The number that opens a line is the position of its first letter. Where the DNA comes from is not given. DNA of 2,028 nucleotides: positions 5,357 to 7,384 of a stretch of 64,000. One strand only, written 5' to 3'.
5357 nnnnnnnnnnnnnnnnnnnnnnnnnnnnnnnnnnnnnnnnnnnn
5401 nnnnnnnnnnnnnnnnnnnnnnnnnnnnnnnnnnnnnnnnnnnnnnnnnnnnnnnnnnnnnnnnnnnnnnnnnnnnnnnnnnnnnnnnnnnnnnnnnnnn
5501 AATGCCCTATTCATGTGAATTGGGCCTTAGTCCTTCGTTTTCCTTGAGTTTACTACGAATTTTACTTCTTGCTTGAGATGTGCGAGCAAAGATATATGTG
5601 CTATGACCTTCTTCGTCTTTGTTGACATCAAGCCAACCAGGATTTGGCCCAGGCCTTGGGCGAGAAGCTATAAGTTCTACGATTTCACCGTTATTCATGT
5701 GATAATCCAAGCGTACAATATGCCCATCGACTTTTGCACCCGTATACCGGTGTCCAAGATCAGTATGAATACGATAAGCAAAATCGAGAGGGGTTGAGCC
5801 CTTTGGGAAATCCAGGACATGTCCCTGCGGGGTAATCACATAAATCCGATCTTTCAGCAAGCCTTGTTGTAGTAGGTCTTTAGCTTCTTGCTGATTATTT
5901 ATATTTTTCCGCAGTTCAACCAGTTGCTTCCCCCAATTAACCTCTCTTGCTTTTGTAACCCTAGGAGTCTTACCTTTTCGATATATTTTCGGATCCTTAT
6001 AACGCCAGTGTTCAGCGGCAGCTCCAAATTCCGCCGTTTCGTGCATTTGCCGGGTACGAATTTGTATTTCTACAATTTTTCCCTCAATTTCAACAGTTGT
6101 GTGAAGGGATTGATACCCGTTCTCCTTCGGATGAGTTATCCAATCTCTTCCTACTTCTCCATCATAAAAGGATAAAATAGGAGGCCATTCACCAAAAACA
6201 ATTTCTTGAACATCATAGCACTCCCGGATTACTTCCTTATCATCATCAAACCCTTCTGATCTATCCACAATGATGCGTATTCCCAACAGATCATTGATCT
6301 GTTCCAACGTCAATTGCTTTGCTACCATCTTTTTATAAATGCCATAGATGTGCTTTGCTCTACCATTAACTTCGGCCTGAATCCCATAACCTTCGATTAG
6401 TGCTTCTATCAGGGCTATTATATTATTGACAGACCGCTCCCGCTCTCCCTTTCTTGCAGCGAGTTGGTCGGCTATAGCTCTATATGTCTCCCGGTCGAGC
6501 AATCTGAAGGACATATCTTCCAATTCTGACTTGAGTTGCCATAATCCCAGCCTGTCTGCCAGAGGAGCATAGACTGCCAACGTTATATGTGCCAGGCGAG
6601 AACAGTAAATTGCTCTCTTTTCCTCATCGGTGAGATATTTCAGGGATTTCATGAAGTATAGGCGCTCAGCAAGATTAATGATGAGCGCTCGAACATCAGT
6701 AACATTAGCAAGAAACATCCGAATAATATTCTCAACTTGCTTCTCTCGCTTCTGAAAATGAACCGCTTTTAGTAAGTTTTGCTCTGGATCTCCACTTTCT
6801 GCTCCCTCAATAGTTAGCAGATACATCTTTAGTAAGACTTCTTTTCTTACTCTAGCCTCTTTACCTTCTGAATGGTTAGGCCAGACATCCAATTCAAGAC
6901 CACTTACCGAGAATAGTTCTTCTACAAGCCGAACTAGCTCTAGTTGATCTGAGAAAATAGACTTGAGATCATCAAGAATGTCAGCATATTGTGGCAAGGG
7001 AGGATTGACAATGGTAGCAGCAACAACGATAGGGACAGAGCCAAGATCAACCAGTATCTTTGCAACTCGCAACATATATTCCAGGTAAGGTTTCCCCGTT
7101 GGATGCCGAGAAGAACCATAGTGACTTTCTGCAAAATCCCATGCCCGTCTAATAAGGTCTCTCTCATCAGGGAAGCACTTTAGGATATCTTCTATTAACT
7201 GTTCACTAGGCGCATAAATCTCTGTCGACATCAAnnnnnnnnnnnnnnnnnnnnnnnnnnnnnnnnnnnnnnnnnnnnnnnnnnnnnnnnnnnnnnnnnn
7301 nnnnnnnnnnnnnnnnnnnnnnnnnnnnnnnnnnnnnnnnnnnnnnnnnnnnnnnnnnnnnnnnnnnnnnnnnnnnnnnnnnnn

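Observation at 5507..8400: AT-rich islet encoding a membrane protein translationally coupled to a short HD-Synth-TGS RSH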

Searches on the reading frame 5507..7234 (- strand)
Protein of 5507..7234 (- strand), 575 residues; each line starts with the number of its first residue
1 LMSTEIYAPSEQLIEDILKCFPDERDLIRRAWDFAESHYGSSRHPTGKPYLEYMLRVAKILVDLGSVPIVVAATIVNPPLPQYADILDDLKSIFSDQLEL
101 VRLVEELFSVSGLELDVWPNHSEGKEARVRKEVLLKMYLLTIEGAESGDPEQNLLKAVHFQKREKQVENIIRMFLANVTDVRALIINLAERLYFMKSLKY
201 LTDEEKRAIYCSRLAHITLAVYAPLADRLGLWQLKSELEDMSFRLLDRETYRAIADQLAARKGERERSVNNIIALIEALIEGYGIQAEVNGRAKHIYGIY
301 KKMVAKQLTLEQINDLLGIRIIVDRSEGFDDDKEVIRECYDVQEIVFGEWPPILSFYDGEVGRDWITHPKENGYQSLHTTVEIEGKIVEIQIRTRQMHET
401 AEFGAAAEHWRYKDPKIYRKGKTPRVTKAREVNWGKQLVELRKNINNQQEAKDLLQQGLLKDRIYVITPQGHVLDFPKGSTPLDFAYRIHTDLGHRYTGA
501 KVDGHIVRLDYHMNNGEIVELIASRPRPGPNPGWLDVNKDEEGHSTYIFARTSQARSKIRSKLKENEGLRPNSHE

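Call 4: search_protein_families(library=pfam, proteins=[window:5507-7234:-], max_evalue=0.01)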
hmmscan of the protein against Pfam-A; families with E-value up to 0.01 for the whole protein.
window:5507-7234:- (575 aa): 3 families
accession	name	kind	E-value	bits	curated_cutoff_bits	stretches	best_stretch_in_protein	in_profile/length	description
PF04607.23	RelA_SpoT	-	8.7e-31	107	27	1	291-414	1-110/113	Region found in RelA / SpoT proteins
PF13328.12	HD_4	-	9.8e-25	87.5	27.2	1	31-232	1-156/156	HD domain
PF02824.27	TGS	-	1.3e-20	73.6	22.2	1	464-522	1-59/60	TGS domain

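Call 5: search_protein_families(library=ncbifam, proteins=[window:5507-7234:-], max_evalue=0.1)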
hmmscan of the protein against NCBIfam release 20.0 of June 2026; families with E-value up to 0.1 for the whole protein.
window:5507-7234:- (575 aa): 5 families
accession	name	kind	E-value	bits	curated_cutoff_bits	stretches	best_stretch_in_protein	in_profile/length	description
TIGR00691.1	spoT_relA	subfamily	1.8e-109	367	499.2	1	158-566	81-452/687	RelA/SpoT family protein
NF008124.0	PRK10872.1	equivalog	7.4e-91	305.8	728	1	155-565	119-498/744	GTP diphosphokinase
NF008303.0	PRK11092.1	equivalog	2.4e-80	270.7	947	1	157-565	106-476/702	bifunctional GTP diphosphokinase/guanosine-3',5'-bis pyrophosphate 3'-pyrophosphohydrolase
NF007171.0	PRK09602.1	subfamily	1.6e-05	23.9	387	1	476-524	346-396/397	YchF-related putative GTPase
NF053588.1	GTPPhKinYjbM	equivalog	2.8e-05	24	320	1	289-450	40-197/201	GTP diphosphokinase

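Call 6: search_protein_families(library=padloc, proteins=[window:5507-7234:-], max_evalue=0.1)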
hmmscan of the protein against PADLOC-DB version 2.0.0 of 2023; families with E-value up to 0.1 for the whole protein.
window:5507-7234:- (575 aa): 1 family
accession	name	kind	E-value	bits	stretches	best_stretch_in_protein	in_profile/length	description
PDLC04999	PDC-S33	-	1.2e-13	49.3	1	268-399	47-173/349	-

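Call 23: search_solved_structures(query=window:5507-7234:-, max_evalue=1e-10, show_alignments=3)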
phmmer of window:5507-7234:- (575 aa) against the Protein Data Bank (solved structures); distinct sequences matched with E-value up to 1e-10: 18.
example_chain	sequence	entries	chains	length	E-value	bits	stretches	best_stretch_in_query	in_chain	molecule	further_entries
6yxa_A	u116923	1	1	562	1.2e-86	294.8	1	157-546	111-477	GTP pyrophosphokinase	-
5iqr_8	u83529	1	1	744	2.4e-76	260.8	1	154-561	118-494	GTP pyrophosphokinase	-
5kps_A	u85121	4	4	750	2.4e-76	260.8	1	154-561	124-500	GTP pyrophosphokinase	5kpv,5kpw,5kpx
8fr8_I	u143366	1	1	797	2.5e-76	260.8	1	167-535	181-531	GTP pyrophosphokinase RelA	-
5l3p_z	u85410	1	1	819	3.1e-76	260.5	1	154-561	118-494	GTP pyrophosphokinase,GTP pyrophosphokinase,GTP pyrophosphokinase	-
7oiw_A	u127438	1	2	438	5.5e-66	226.6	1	154-500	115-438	GTP pyrophosphokinase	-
8acu_A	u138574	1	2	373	1e-57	199.3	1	157-441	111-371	GTP pyrophosphokinase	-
7ohg_A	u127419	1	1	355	4.7e-53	183.9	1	133-398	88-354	Guanosine-3',5'-bis(Diphosphate) 3'-pyrophosphohydrolase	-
6s2t_A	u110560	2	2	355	4.7e-53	183.9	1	133-398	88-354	(P)ppGpp synthetase I, SpoT/RelA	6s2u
6s2v_A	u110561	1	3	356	4.8e-53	183.9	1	133-398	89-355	(P)ppGpp synthetase I, SpoT/RelA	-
5xnx_A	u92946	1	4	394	1.7e-50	175.5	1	168-444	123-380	Bifunctional (p)ppGpp synthase/hydrolase RelA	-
1vj7_A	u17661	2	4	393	2.2e-50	175.1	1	157-447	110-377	Bifunctional RELA/SPOT | Bifunctional (p)ppGpp synthase/hydrolase RelA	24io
9s6k_B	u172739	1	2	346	9.3e-44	153.3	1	144-404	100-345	GTP pyrophosphokinase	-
7qpr_A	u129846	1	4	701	9.8e-23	83.8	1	169-537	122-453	ACT domain protein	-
6htq_x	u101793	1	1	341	1e-19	73.9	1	462-546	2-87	GTP pyrophosphokinase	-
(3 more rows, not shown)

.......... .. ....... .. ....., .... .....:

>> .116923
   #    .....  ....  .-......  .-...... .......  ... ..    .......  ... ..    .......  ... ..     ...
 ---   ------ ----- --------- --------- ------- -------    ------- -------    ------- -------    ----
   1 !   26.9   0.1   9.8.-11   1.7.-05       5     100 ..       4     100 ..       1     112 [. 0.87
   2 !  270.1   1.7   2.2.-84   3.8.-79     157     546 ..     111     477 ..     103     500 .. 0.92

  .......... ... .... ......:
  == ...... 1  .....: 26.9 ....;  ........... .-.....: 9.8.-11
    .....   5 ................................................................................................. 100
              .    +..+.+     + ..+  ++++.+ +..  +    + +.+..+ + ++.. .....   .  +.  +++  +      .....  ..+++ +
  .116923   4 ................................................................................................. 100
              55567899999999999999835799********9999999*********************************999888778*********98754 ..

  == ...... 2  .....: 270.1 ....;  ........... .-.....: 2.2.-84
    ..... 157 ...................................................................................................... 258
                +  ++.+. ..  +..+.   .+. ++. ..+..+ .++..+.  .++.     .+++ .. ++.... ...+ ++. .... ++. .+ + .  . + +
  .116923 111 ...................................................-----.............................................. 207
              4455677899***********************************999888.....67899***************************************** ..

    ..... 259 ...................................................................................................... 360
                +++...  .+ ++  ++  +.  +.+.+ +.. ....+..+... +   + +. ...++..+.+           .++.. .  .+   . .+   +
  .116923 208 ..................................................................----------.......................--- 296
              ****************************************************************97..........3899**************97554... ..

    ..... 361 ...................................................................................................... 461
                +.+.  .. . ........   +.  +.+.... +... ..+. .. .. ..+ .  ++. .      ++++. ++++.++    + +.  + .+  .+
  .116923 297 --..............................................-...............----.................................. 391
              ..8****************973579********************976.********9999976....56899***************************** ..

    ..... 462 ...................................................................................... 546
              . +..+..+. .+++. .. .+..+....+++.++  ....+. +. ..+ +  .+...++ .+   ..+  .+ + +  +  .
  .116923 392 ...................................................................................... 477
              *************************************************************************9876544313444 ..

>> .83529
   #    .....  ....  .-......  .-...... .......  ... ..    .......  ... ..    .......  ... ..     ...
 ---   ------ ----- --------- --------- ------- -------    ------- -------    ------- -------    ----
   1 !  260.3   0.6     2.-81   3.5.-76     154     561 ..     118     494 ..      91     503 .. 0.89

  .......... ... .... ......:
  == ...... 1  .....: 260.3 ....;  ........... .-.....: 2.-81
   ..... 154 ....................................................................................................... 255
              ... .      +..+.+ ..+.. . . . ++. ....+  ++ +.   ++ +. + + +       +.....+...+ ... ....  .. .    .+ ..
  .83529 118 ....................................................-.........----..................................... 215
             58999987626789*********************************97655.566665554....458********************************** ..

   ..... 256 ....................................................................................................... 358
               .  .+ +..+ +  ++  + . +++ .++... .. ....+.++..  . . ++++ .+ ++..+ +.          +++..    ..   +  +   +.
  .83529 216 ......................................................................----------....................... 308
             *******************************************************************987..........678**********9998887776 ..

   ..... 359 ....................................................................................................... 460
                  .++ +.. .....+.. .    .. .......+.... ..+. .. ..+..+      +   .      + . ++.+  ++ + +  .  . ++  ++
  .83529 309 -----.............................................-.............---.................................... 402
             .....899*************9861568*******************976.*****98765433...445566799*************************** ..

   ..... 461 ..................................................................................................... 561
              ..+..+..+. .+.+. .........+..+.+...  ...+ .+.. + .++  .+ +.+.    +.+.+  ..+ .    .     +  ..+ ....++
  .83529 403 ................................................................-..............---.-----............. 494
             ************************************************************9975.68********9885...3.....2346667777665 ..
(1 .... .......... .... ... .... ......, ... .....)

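Call 41: find_homologous_proteins(query=window:5507-7234:-, max_evalue=1e-60)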
Query window:5507-7234:- (575 aa): 6909 proteins with E <= 1e-60 among 8000 candidates; the best 120 are listed.
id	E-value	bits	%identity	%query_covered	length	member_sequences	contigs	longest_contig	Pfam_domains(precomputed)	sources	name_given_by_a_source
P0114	0.0e+0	1303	100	100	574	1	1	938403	PF04607.24,PF13328.13,PF02824.28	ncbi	-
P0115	1.7e-297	1006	77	100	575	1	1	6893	PF04607.24,PF13328.13,PF02824.28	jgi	jgi:GTP pyrophosphokinase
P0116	7.9e-296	1000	77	100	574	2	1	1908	PF04607.24,PF13328.13,PF02824.28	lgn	-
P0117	3.3e-279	945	72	100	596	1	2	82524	PF04607.24,PF13328.13,PF02824.28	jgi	jgi:GTP diphosphokinase / guanosine-3',5'-bis(diphosphate) 3'-diphosphatase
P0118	1.1e-264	898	70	100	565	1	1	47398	PF04607.24,PF13328.13,PF02824.28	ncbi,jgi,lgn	jgi:GTP pyrophosphokinase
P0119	2.3e-261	887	70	99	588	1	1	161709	PF04607.24,PF13328.13,PF02824.28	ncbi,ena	-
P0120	7.7e-258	875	66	100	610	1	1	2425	PF04607.24,PF13328.13,PF02824.28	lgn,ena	-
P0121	5.1e-245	833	67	99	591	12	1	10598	PF04607.24,PF13328.13,PF02824.28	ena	-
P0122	3.1e-244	830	67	98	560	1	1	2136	PF04607.24,PF13328.13,PF02824.28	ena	-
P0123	6.0e-240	816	66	99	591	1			PF04607.24,PF13328.13,PF02824.28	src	-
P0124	6.2e-229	779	62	98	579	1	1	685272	PF04607.24,PF13328.13,PF02824.28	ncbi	-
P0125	1.7e-224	765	61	99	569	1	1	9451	PF04607.24,PF13328.13,PF02824.28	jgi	jgi:guanosine-3',5'-bis(diphosphate) 3'-pyrophosphohydrolase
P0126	2.0e-221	755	62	98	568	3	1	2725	PF04607.24,PF13328.13,PF02824.28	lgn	-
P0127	5.9e-220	750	61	98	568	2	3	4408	PF04607.24,PF13328.13,PF02824.28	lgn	-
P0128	1.8e-205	702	58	99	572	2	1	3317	PF04607.24,PF13328.13,PF02824.28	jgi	-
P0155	3.3e-182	625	54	91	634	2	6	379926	PF04607.24,PF13328.13,PF02824.28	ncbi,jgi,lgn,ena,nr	ncbi:MAG TPA: TGS domain-containing protein [Ktedonobacteraceae bacterium]|nr:TGS domain-containing 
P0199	6.2e-168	578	52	94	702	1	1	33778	PF04607.24,PF13328.13,PF02824.28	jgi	jgi:RelA/SpoT family (p)ppGpp synthetase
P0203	4.4e-167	575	50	92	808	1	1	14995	PF04607.24,PF13328.13,PF02824.28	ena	-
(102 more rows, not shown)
